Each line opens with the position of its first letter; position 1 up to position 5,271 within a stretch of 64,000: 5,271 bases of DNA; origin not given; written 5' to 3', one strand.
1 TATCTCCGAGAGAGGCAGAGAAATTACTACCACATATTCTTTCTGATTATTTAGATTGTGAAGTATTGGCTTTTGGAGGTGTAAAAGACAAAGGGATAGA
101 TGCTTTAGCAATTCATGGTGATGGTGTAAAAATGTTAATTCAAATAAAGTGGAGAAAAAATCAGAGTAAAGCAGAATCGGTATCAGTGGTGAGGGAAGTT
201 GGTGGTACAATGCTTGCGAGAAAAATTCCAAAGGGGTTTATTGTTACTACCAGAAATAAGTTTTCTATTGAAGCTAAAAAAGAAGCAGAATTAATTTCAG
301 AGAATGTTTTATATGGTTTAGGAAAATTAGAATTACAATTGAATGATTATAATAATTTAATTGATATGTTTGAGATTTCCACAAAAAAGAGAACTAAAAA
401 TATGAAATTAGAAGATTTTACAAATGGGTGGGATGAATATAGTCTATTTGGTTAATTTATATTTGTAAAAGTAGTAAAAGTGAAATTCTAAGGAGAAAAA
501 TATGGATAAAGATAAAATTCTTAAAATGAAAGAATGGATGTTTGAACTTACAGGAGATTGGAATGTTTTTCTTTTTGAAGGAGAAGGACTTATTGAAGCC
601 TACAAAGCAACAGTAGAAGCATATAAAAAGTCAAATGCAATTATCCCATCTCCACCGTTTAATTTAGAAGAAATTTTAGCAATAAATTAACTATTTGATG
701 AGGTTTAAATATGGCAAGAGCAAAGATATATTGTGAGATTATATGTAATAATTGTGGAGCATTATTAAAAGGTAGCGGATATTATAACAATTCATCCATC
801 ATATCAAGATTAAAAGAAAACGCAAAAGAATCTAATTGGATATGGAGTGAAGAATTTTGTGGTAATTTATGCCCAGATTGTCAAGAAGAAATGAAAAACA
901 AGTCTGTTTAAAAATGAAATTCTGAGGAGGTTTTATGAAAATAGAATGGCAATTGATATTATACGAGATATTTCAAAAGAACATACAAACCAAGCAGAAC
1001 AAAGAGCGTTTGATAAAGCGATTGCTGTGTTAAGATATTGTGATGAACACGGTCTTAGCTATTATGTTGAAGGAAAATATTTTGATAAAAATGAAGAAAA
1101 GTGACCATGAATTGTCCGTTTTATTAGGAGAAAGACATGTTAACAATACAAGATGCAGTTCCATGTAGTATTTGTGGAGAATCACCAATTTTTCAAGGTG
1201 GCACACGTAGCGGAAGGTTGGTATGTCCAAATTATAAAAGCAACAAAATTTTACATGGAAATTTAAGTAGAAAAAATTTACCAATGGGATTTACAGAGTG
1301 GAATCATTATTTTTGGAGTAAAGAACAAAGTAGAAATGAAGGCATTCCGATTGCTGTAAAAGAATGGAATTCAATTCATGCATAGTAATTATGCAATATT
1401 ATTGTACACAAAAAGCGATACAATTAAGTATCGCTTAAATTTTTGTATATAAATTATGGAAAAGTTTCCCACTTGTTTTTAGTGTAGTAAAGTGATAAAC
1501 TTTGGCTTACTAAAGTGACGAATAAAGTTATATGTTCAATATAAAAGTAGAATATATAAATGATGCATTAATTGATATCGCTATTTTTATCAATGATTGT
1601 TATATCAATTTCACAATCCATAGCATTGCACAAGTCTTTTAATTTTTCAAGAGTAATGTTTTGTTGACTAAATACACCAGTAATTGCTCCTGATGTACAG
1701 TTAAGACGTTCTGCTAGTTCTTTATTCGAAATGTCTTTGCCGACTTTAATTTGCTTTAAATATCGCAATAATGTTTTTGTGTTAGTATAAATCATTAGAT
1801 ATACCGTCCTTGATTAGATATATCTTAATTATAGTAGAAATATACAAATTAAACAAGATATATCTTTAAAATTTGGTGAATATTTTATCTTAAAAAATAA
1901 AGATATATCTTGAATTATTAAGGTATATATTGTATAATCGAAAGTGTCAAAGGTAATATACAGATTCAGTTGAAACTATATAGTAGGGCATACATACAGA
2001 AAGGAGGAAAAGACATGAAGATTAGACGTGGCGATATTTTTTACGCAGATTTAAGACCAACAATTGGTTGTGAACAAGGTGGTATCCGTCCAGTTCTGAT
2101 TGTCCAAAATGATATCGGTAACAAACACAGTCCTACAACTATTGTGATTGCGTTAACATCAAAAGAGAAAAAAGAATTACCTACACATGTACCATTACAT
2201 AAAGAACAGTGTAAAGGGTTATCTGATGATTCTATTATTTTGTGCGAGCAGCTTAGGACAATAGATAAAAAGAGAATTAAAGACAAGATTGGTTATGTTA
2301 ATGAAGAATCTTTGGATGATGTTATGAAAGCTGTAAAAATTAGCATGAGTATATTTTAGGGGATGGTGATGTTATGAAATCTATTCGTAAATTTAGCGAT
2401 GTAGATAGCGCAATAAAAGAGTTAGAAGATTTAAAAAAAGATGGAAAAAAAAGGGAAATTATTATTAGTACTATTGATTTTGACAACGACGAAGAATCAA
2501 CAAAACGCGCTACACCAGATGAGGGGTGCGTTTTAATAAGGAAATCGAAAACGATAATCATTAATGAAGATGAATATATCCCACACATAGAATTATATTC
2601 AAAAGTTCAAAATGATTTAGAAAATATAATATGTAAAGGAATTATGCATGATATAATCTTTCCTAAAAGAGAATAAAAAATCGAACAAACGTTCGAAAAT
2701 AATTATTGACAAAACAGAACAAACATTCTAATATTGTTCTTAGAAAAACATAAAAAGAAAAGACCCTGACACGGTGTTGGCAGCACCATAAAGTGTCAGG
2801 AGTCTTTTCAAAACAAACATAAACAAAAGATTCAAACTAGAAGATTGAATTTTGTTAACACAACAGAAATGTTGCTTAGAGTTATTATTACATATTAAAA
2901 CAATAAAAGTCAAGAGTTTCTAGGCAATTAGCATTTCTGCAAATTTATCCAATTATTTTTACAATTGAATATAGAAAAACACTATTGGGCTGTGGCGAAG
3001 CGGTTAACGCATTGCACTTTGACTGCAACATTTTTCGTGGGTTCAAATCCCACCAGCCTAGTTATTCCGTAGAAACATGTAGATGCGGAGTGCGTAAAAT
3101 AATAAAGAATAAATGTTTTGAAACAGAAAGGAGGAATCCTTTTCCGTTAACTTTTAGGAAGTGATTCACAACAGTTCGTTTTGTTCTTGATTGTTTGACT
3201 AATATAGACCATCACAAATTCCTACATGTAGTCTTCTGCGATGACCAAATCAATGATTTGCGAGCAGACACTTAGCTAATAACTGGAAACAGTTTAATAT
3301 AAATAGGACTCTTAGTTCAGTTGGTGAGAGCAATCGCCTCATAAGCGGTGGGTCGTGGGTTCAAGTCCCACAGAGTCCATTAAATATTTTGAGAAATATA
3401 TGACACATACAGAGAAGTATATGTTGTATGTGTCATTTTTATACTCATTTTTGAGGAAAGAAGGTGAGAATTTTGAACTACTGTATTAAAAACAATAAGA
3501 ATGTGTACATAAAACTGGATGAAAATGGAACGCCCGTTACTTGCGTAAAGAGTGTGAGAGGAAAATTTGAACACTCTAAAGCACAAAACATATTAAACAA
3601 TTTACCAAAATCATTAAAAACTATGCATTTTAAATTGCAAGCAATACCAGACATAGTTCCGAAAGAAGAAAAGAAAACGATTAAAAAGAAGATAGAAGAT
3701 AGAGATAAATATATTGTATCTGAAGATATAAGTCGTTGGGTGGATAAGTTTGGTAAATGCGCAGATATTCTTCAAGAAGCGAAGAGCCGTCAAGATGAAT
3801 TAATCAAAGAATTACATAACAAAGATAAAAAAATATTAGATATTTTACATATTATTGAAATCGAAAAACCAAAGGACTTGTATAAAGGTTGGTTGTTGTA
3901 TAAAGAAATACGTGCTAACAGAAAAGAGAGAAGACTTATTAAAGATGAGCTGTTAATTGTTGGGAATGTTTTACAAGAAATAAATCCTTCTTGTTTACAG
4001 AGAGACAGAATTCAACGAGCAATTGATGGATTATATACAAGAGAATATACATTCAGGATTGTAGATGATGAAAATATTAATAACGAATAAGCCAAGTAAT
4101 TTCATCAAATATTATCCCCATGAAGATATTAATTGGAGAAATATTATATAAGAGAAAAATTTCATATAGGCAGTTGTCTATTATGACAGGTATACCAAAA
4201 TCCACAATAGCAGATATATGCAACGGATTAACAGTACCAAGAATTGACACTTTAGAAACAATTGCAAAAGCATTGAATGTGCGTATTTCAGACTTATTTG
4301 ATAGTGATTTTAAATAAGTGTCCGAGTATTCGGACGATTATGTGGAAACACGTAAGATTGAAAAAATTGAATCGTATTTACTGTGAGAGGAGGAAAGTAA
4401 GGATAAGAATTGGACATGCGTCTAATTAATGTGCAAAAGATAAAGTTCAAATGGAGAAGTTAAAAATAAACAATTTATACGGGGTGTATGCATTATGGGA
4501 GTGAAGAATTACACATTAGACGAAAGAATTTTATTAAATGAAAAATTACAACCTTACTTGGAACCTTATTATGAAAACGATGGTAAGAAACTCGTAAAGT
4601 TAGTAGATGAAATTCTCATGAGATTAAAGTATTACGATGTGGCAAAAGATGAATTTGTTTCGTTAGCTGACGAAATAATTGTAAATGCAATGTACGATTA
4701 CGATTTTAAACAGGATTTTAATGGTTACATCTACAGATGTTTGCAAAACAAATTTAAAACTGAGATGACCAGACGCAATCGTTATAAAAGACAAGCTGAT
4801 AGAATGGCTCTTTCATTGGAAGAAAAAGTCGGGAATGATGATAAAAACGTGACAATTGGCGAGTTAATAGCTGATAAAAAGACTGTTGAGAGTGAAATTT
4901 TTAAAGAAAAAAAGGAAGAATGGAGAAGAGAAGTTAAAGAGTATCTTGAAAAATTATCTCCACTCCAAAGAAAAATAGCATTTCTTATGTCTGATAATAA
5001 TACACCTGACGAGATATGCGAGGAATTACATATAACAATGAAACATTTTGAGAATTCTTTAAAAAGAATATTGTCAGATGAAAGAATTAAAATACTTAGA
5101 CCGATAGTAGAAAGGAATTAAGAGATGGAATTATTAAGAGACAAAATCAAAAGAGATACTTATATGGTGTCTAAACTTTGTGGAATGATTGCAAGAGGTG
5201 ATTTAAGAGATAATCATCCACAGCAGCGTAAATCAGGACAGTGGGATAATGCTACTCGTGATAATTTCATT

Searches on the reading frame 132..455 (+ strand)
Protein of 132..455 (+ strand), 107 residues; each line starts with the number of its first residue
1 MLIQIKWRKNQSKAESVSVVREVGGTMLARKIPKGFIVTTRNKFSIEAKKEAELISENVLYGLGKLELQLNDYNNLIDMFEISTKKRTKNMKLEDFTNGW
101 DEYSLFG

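Call 58: search_protein_families(library=pfam, proteins=[window:132-455:+], max_evalue=0.01)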
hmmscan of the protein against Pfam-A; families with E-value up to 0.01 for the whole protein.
window:132-455:+ (107 aa): 1 family
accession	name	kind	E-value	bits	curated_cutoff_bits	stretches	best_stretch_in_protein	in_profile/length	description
PF04471.18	Mrr_cat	-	2.2e-05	25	21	1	2-73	51-108/115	Restriction endonuclease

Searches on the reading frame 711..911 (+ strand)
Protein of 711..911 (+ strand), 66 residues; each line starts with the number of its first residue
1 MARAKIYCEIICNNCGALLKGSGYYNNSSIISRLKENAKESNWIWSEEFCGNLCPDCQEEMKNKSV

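Call 58: search_protein_families(library=pfam, proteins=[window:711-911:+], max_evalue=0.01)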
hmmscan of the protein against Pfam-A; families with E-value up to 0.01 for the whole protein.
window:711-911:+ (66 aa): 1 family
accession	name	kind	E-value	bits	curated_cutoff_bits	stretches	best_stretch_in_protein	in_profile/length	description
PF13248.11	Zn_ribbon_3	-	0.0047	16.8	27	0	9-19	2-12/26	zinc-ribbon domain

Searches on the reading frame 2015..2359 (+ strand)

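Call 58: search_protein_families(library=pfam, proteins=[window:2015-2359:+], max_evalue=0.01)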
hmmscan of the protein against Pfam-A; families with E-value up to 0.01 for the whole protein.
window:2015-2359:+ (114 aa): 1 family
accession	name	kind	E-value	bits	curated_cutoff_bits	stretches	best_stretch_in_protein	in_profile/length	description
PF02452.23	PemK_toxin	-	2e-35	121.7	23.1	1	4-110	1-108/109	PemK-like, MazF-like toxin of type II toxin-antitoxin system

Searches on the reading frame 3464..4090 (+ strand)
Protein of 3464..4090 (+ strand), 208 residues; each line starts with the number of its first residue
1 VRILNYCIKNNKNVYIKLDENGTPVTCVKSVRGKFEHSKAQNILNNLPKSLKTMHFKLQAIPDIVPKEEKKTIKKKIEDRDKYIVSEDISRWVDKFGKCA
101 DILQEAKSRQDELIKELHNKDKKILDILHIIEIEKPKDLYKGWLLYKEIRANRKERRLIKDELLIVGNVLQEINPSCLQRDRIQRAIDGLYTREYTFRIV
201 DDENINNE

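Call 38: search_protein_families(library=phrogs, proteins=[window:3464-4090:+], max_evalue=0.001)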
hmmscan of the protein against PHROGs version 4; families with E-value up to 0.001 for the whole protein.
window:3464-4090:+ (208 aa): 1 family
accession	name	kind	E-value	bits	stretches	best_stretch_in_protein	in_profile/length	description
phrog_32601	-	unknown function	0.00077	20.4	1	107-163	43-98/184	-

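Call 58: search_protein_families(library=pfam, proteins=[window:3464-4090:+], max_evalue=0.01)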
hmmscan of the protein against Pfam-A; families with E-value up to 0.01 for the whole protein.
window:3464-4090:+ (208 aa): 0 families

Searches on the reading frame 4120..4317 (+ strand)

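Call 58: search_protein_families(library=pfam, proteins=[window:4120-4317:+], max_evalue=0.01)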
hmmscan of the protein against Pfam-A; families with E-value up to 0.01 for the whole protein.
window:4120-4317:+ (65 aa): 5 families
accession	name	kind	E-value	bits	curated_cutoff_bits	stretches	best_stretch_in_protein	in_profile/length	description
PF13443.12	HTH_26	-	1.6e-13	51.1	22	1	7-61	4-59/63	Cro/C1-type HTH DNA-binding domain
PF01381.28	HTH_3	-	8.1e-11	42.2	23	1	11-59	7-55/55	Helix-turn-helix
PF13560.12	HTH_31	-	5.7e-06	27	27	1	12-54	13-56/64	Helix-turn-helix domain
PF12844.13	HTH_19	-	7.3e-06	26.2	30.2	1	7-60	6-59/64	Helix-turn-helix domain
PF25787.1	HTH_SB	-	0.0051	17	43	0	14-33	23-42/53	Sleeping Beauty transposase HTH domain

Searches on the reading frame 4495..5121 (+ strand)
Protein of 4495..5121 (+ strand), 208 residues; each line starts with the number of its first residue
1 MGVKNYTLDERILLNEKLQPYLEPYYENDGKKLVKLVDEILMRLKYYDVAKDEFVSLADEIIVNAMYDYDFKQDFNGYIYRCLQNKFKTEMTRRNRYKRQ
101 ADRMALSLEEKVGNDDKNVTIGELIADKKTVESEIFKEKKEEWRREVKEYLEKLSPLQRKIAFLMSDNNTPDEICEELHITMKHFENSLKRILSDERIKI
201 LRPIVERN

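Call 9: search_protein_families(library=pfam, proteins=[window:4495-5121:+], max_evalue=0.01)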
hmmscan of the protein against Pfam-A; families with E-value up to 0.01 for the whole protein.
window:4495-5121:+ (208 aa): 1 family
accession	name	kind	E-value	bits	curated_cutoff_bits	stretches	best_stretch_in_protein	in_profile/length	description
PF08281.18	Sigma70_r4_2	-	0.0063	16.6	25.7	0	145-193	2-51/54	Sigma-70, region 4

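Call 38: search_protein_families(library=phrogs, proteins=[window:4495-5121:+], max_evalue=0.001)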
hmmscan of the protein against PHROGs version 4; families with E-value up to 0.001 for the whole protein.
window:4495-5121:+ (208 aa): 2 families
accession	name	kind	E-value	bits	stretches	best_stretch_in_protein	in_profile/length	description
phrog_1740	-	transcription regulation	2e-10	40.8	1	65-193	97-209/567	RNA polymerase sigma factor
phrog_351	-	transcription regulation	2.4e-07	30.8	1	67-193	549-719/928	RNA polymerase sigma factor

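Call 40: search_solved_structures(query=window:4495-5121:+, max_evalue=1)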
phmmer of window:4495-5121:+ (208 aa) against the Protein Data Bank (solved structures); distinct sequences matched with E-value up to 1: 1.
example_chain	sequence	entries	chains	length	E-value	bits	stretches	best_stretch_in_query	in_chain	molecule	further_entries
5hev_A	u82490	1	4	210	0.32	14.2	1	129-195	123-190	Response regulator protein VraR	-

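Call 44: search_dna_similar(query=window:4495-5121:+, collection=phages, mode=protein, max_rows=15, max_evalue=0.001)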
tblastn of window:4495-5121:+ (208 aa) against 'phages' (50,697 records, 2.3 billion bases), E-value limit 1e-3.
Records with a match: 1; places in all: 1; records where one place covers at least 80% of the query: 1.
Best place of each record, by identity: <60% 1.
By first word of the organism name: Bacteriophage 1.
By host as written in the record: - 1.
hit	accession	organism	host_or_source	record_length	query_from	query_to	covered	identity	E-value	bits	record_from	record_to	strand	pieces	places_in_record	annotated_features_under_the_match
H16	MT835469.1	Bacteriophage sp.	human fecal samples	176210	22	202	87%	26.8%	1e-6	54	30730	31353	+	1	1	record has no annotation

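Call 59: find_related_loci(query=window:4495-5121:+, collection=viral_contigs, flank=10000)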
Query window:4495-5121:+ (208 aa) in viral_contigs; peptide patterns used: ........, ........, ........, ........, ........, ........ (x = any residue, [..] = any of these).
4 stretches matched a pattern; 1 encode a relative of the query (tblastn E <= 1e-3); 1 distinct loci.
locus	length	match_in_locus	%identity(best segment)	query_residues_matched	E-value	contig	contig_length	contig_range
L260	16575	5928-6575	46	10-207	3e-52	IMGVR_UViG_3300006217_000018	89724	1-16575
